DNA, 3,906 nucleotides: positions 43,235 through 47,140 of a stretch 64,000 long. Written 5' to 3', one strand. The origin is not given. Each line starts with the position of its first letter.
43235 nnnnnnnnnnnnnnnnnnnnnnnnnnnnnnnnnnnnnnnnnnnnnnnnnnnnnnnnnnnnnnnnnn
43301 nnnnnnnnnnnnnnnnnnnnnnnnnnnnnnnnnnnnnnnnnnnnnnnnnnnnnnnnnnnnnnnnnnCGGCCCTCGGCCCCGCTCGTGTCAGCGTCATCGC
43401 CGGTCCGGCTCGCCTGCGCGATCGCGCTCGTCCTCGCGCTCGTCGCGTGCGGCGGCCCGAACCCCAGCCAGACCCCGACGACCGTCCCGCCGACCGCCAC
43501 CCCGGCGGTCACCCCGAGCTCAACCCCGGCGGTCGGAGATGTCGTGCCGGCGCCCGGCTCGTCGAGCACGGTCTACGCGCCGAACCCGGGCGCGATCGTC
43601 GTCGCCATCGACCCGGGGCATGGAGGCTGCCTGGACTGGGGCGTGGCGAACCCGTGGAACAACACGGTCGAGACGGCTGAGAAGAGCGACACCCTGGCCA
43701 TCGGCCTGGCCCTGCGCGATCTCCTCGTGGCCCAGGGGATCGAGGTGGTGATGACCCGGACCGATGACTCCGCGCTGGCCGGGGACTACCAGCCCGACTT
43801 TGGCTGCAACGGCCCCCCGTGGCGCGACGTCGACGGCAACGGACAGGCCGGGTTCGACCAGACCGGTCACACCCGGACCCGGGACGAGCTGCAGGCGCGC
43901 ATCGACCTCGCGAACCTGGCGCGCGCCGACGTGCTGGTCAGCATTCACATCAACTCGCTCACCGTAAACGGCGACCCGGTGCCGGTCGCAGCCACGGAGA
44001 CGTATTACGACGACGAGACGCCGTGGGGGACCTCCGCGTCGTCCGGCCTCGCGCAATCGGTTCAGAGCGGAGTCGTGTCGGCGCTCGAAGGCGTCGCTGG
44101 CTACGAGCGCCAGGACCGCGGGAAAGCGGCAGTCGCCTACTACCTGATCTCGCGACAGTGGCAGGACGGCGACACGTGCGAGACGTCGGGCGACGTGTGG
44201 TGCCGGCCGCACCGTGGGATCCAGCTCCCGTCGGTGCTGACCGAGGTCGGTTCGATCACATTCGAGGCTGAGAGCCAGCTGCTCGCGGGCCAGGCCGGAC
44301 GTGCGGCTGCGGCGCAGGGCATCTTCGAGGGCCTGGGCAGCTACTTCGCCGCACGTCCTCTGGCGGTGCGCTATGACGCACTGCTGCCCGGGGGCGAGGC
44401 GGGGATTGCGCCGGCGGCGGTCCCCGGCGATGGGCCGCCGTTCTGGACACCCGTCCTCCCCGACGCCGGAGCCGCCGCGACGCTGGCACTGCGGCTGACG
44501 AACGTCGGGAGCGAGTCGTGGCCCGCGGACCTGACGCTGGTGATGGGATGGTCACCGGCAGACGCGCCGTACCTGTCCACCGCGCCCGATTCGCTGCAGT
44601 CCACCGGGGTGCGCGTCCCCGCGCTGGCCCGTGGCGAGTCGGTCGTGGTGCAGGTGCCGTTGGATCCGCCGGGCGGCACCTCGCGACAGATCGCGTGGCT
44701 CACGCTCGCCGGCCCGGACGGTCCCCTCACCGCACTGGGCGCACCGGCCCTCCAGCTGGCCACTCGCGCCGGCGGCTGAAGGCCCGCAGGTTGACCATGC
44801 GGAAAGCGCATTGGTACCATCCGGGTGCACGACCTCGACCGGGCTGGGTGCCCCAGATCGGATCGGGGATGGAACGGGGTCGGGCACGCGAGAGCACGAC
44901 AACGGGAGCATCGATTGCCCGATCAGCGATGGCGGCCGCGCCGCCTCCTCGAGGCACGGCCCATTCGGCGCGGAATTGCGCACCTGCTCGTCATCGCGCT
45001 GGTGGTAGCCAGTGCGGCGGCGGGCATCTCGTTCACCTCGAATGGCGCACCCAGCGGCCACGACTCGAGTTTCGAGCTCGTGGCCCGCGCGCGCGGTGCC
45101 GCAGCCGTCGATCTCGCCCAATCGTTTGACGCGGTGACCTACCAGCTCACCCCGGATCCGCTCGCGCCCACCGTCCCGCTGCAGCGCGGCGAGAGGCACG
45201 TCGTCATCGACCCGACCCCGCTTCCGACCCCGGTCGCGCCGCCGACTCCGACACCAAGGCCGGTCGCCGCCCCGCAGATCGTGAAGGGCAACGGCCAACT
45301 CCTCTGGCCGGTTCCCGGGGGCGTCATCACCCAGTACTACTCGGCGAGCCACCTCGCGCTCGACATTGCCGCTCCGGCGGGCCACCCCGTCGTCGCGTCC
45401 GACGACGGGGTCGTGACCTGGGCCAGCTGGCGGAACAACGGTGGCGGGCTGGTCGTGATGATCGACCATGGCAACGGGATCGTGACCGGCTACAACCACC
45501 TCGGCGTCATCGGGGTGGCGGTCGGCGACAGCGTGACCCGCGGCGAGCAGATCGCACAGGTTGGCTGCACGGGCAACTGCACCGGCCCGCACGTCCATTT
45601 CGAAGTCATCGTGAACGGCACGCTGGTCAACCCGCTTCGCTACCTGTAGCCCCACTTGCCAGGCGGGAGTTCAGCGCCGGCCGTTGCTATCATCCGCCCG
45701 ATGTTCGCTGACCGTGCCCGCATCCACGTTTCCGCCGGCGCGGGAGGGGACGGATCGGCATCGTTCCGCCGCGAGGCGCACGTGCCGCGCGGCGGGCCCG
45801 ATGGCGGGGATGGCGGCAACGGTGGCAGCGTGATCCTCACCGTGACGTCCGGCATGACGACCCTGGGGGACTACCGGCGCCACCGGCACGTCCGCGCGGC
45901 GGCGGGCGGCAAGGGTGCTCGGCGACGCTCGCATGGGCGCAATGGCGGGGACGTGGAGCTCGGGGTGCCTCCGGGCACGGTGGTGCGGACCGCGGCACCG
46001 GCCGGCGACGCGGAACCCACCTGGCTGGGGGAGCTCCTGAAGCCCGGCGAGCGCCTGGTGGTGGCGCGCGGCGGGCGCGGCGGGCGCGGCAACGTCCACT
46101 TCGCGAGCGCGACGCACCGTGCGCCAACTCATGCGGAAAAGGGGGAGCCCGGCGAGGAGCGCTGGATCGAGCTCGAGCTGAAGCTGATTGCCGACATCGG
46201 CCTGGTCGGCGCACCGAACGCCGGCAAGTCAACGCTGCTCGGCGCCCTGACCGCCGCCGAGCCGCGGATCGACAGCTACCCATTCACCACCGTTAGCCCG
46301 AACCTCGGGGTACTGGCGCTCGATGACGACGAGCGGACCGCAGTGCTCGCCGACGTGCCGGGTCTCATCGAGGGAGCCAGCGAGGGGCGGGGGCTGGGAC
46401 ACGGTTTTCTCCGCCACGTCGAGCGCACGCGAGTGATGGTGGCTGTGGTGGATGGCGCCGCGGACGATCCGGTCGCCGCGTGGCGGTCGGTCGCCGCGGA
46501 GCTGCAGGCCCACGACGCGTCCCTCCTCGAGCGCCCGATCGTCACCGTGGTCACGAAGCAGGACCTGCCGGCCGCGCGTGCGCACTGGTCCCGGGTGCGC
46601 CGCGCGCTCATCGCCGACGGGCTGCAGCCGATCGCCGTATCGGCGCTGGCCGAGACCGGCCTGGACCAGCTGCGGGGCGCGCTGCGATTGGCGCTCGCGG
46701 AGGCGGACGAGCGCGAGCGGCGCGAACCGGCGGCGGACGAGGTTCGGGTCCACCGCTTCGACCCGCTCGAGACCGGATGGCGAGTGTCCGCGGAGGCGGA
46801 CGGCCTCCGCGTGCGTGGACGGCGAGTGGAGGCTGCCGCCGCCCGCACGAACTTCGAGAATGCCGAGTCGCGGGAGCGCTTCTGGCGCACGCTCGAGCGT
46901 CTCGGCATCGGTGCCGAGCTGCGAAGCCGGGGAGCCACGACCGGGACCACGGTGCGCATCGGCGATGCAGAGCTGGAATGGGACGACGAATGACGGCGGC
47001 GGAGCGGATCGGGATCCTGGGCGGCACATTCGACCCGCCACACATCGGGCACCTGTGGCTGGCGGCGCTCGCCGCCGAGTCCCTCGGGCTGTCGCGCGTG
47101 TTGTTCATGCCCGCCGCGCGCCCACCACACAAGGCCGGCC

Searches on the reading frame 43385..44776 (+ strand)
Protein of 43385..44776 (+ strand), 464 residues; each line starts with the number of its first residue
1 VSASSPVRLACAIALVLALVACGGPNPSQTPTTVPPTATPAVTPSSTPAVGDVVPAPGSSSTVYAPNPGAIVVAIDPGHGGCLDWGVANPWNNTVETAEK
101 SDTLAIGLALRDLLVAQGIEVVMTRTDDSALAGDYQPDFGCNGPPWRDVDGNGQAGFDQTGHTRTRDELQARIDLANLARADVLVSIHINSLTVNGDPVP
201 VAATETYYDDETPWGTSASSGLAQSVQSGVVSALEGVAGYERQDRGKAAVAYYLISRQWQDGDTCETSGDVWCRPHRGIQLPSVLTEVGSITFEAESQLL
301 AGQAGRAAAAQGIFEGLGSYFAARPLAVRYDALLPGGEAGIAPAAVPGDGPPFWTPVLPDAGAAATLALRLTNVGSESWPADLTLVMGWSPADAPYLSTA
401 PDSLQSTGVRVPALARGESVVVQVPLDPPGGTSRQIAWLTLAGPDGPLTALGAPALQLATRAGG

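Call 56: search_protein_families(library=pfam, proteins=[window:43385-44776:+], max_evalue=0.00001)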
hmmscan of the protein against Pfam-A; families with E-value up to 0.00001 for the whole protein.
window:43385-44776:+ (464 aa): 1 family
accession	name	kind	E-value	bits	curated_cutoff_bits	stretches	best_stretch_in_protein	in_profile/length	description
PF01520.23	Amidase_3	-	4.3e-24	85.9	27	1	73-317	1-172/174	N-acetylmuramoyl-L-alanine amidase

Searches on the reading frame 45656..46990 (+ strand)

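Call 56: search_protein_families(library=pfam, proteins=[window:45656-46990:+], max_evalue=0.00001)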
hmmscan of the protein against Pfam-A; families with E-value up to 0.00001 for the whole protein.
window:45656-46990:+ (445 aa): 4 families
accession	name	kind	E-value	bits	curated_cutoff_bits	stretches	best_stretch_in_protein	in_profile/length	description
PF01018.28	GTP1_OBG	-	5.1e-53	179.3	27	1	19-177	2-155/155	GTP1/OBG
PF01926.29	MMR_HSR1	-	2.9e-21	76.1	21.9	1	181-301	2-113/113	50S ribosome-binding GTPase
PF09269.16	DUF1967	-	1.4e-15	57.5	27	1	384-442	12-70/70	Domain of unknown function (DUF1967)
PF02421.24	FeoB_N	-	3.5e-09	36.8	27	1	181-268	3-89/156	Ferrous iron transport protein B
